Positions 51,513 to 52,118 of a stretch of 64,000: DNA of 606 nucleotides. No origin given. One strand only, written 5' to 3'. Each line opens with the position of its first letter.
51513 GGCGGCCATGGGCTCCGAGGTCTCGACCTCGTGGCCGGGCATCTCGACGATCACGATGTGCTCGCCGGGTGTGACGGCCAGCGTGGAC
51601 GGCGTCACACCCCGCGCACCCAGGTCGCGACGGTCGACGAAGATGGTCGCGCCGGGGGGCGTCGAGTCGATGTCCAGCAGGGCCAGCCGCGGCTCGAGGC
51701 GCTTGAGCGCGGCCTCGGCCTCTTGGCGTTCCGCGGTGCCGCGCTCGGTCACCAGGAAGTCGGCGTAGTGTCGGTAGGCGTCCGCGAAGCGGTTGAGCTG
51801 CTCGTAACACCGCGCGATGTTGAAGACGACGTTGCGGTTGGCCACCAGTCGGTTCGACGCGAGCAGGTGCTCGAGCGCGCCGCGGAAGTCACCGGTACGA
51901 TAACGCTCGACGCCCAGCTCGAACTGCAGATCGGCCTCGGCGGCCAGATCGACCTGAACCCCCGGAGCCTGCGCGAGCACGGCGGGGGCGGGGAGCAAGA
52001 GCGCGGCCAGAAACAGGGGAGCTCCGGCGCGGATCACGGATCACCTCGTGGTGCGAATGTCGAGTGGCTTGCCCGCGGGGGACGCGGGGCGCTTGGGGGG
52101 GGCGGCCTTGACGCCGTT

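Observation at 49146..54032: Ser/Thr kinase with a periplasmic PEGA tail co-transcribed with a TonB-dependent receptor bearing three N-terminal PEGA modules: candidate kinase-coupled TonB transducer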

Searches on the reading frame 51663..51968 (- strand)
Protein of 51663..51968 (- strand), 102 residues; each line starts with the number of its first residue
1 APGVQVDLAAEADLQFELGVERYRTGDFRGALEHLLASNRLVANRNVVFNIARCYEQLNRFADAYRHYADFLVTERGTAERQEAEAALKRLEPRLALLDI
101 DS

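Call 70: search_protein_representatives(protein=window:51663-51968:-)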
Query: 102 residues. Proteins with E-value up to 0.001 (for the whole library): 1312; up to 1e-10: 254; up to 1e-30: 0. The best 150 are listed.
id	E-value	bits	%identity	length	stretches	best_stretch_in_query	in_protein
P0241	1.3e-29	118.5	59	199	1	3-102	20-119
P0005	8.8e-29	115.9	61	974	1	4-101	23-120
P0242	5.3e-28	113.4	62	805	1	7-102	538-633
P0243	7.6e-28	112.9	60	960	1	6-101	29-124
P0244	3.2e-27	110.9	58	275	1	6-100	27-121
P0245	6.3e-27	109.9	62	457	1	7-100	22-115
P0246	7.0e-27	109.8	66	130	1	7-94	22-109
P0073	7.2e-27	109.7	60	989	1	5-101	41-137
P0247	8.1e-27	109.6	55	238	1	5-101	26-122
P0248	2.0e-26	108.3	63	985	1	7-100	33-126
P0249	1.9e-25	105.2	59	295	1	7-100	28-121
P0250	2.1e-25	105.1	59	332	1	6-102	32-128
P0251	3.6e-25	104.3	56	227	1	7-102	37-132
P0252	4.3e-25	104.1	59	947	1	5-101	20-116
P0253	7.2e-25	103.4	80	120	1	9-73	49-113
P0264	3.3e-23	98.0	55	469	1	7-101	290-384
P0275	5.9e-22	94.0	57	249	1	7-99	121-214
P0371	7.6e-16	74.5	55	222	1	7-75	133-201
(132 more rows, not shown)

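Call 75: search_solved_structures(query=window:51663-51968:-, max_evalue=10, show_alignments=4)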
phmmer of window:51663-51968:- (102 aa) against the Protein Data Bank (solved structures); distinct sequences matched with E-value up to 10: 37.
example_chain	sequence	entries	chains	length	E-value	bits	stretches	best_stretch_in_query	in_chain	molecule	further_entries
9qhb_A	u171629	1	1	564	1.5e-09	41.5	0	11-82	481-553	Engineered tetratricopeptide repeat protein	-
9qhc_A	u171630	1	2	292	3.9e-06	30.6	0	11-82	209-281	Engineered tetratricopeptide repeat protein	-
8bu0_A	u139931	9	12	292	9.6e-06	29.3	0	11-80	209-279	Consensus tetratricopeptide repeat protein | Crystal structure of an 8-repeat consensus TPR superhelix with Zinc. | Monomer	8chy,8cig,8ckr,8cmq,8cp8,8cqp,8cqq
1na0_A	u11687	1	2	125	0.00075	23.2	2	11-83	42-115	designed protein CTPR3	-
6v8e_A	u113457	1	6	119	0.0012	22.5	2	12-83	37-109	Designed protein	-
6vfj_B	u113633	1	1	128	0.002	21.9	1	11-80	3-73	I53_dn5B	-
2wqh_A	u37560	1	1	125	0.0022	21.7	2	12-81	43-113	CTPR3Y3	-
8ch0_A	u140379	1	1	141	0.0034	21.1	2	11-79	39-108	Consensus tetratricopeptide repeat protein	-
6vl6_B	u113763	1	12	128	0.0036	21.1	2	11-79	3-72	T33_dn2B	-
6vfi_B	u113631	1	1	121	0.0049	20.6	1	10-80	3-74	O43_dn18B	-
2fo7_A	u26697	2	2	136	0.0072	20.1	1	11-75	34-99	SYNTHETIC CONSENSUS TPR PROTEIN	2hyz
6vfh_A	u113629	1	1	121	0.0087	19.8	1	10-80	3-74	T33_dn10A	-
1na3_A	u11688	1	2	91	0.034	17.9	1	10-83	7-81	designed protein CTPR2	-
7kna_A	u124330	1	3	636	0.037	17.8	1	9-80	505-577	Hemagglutinin,I53_dn5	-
9qqu_A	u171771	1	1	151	0.082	16.7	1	11-61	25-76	Stress-induced-phosphoprotein 1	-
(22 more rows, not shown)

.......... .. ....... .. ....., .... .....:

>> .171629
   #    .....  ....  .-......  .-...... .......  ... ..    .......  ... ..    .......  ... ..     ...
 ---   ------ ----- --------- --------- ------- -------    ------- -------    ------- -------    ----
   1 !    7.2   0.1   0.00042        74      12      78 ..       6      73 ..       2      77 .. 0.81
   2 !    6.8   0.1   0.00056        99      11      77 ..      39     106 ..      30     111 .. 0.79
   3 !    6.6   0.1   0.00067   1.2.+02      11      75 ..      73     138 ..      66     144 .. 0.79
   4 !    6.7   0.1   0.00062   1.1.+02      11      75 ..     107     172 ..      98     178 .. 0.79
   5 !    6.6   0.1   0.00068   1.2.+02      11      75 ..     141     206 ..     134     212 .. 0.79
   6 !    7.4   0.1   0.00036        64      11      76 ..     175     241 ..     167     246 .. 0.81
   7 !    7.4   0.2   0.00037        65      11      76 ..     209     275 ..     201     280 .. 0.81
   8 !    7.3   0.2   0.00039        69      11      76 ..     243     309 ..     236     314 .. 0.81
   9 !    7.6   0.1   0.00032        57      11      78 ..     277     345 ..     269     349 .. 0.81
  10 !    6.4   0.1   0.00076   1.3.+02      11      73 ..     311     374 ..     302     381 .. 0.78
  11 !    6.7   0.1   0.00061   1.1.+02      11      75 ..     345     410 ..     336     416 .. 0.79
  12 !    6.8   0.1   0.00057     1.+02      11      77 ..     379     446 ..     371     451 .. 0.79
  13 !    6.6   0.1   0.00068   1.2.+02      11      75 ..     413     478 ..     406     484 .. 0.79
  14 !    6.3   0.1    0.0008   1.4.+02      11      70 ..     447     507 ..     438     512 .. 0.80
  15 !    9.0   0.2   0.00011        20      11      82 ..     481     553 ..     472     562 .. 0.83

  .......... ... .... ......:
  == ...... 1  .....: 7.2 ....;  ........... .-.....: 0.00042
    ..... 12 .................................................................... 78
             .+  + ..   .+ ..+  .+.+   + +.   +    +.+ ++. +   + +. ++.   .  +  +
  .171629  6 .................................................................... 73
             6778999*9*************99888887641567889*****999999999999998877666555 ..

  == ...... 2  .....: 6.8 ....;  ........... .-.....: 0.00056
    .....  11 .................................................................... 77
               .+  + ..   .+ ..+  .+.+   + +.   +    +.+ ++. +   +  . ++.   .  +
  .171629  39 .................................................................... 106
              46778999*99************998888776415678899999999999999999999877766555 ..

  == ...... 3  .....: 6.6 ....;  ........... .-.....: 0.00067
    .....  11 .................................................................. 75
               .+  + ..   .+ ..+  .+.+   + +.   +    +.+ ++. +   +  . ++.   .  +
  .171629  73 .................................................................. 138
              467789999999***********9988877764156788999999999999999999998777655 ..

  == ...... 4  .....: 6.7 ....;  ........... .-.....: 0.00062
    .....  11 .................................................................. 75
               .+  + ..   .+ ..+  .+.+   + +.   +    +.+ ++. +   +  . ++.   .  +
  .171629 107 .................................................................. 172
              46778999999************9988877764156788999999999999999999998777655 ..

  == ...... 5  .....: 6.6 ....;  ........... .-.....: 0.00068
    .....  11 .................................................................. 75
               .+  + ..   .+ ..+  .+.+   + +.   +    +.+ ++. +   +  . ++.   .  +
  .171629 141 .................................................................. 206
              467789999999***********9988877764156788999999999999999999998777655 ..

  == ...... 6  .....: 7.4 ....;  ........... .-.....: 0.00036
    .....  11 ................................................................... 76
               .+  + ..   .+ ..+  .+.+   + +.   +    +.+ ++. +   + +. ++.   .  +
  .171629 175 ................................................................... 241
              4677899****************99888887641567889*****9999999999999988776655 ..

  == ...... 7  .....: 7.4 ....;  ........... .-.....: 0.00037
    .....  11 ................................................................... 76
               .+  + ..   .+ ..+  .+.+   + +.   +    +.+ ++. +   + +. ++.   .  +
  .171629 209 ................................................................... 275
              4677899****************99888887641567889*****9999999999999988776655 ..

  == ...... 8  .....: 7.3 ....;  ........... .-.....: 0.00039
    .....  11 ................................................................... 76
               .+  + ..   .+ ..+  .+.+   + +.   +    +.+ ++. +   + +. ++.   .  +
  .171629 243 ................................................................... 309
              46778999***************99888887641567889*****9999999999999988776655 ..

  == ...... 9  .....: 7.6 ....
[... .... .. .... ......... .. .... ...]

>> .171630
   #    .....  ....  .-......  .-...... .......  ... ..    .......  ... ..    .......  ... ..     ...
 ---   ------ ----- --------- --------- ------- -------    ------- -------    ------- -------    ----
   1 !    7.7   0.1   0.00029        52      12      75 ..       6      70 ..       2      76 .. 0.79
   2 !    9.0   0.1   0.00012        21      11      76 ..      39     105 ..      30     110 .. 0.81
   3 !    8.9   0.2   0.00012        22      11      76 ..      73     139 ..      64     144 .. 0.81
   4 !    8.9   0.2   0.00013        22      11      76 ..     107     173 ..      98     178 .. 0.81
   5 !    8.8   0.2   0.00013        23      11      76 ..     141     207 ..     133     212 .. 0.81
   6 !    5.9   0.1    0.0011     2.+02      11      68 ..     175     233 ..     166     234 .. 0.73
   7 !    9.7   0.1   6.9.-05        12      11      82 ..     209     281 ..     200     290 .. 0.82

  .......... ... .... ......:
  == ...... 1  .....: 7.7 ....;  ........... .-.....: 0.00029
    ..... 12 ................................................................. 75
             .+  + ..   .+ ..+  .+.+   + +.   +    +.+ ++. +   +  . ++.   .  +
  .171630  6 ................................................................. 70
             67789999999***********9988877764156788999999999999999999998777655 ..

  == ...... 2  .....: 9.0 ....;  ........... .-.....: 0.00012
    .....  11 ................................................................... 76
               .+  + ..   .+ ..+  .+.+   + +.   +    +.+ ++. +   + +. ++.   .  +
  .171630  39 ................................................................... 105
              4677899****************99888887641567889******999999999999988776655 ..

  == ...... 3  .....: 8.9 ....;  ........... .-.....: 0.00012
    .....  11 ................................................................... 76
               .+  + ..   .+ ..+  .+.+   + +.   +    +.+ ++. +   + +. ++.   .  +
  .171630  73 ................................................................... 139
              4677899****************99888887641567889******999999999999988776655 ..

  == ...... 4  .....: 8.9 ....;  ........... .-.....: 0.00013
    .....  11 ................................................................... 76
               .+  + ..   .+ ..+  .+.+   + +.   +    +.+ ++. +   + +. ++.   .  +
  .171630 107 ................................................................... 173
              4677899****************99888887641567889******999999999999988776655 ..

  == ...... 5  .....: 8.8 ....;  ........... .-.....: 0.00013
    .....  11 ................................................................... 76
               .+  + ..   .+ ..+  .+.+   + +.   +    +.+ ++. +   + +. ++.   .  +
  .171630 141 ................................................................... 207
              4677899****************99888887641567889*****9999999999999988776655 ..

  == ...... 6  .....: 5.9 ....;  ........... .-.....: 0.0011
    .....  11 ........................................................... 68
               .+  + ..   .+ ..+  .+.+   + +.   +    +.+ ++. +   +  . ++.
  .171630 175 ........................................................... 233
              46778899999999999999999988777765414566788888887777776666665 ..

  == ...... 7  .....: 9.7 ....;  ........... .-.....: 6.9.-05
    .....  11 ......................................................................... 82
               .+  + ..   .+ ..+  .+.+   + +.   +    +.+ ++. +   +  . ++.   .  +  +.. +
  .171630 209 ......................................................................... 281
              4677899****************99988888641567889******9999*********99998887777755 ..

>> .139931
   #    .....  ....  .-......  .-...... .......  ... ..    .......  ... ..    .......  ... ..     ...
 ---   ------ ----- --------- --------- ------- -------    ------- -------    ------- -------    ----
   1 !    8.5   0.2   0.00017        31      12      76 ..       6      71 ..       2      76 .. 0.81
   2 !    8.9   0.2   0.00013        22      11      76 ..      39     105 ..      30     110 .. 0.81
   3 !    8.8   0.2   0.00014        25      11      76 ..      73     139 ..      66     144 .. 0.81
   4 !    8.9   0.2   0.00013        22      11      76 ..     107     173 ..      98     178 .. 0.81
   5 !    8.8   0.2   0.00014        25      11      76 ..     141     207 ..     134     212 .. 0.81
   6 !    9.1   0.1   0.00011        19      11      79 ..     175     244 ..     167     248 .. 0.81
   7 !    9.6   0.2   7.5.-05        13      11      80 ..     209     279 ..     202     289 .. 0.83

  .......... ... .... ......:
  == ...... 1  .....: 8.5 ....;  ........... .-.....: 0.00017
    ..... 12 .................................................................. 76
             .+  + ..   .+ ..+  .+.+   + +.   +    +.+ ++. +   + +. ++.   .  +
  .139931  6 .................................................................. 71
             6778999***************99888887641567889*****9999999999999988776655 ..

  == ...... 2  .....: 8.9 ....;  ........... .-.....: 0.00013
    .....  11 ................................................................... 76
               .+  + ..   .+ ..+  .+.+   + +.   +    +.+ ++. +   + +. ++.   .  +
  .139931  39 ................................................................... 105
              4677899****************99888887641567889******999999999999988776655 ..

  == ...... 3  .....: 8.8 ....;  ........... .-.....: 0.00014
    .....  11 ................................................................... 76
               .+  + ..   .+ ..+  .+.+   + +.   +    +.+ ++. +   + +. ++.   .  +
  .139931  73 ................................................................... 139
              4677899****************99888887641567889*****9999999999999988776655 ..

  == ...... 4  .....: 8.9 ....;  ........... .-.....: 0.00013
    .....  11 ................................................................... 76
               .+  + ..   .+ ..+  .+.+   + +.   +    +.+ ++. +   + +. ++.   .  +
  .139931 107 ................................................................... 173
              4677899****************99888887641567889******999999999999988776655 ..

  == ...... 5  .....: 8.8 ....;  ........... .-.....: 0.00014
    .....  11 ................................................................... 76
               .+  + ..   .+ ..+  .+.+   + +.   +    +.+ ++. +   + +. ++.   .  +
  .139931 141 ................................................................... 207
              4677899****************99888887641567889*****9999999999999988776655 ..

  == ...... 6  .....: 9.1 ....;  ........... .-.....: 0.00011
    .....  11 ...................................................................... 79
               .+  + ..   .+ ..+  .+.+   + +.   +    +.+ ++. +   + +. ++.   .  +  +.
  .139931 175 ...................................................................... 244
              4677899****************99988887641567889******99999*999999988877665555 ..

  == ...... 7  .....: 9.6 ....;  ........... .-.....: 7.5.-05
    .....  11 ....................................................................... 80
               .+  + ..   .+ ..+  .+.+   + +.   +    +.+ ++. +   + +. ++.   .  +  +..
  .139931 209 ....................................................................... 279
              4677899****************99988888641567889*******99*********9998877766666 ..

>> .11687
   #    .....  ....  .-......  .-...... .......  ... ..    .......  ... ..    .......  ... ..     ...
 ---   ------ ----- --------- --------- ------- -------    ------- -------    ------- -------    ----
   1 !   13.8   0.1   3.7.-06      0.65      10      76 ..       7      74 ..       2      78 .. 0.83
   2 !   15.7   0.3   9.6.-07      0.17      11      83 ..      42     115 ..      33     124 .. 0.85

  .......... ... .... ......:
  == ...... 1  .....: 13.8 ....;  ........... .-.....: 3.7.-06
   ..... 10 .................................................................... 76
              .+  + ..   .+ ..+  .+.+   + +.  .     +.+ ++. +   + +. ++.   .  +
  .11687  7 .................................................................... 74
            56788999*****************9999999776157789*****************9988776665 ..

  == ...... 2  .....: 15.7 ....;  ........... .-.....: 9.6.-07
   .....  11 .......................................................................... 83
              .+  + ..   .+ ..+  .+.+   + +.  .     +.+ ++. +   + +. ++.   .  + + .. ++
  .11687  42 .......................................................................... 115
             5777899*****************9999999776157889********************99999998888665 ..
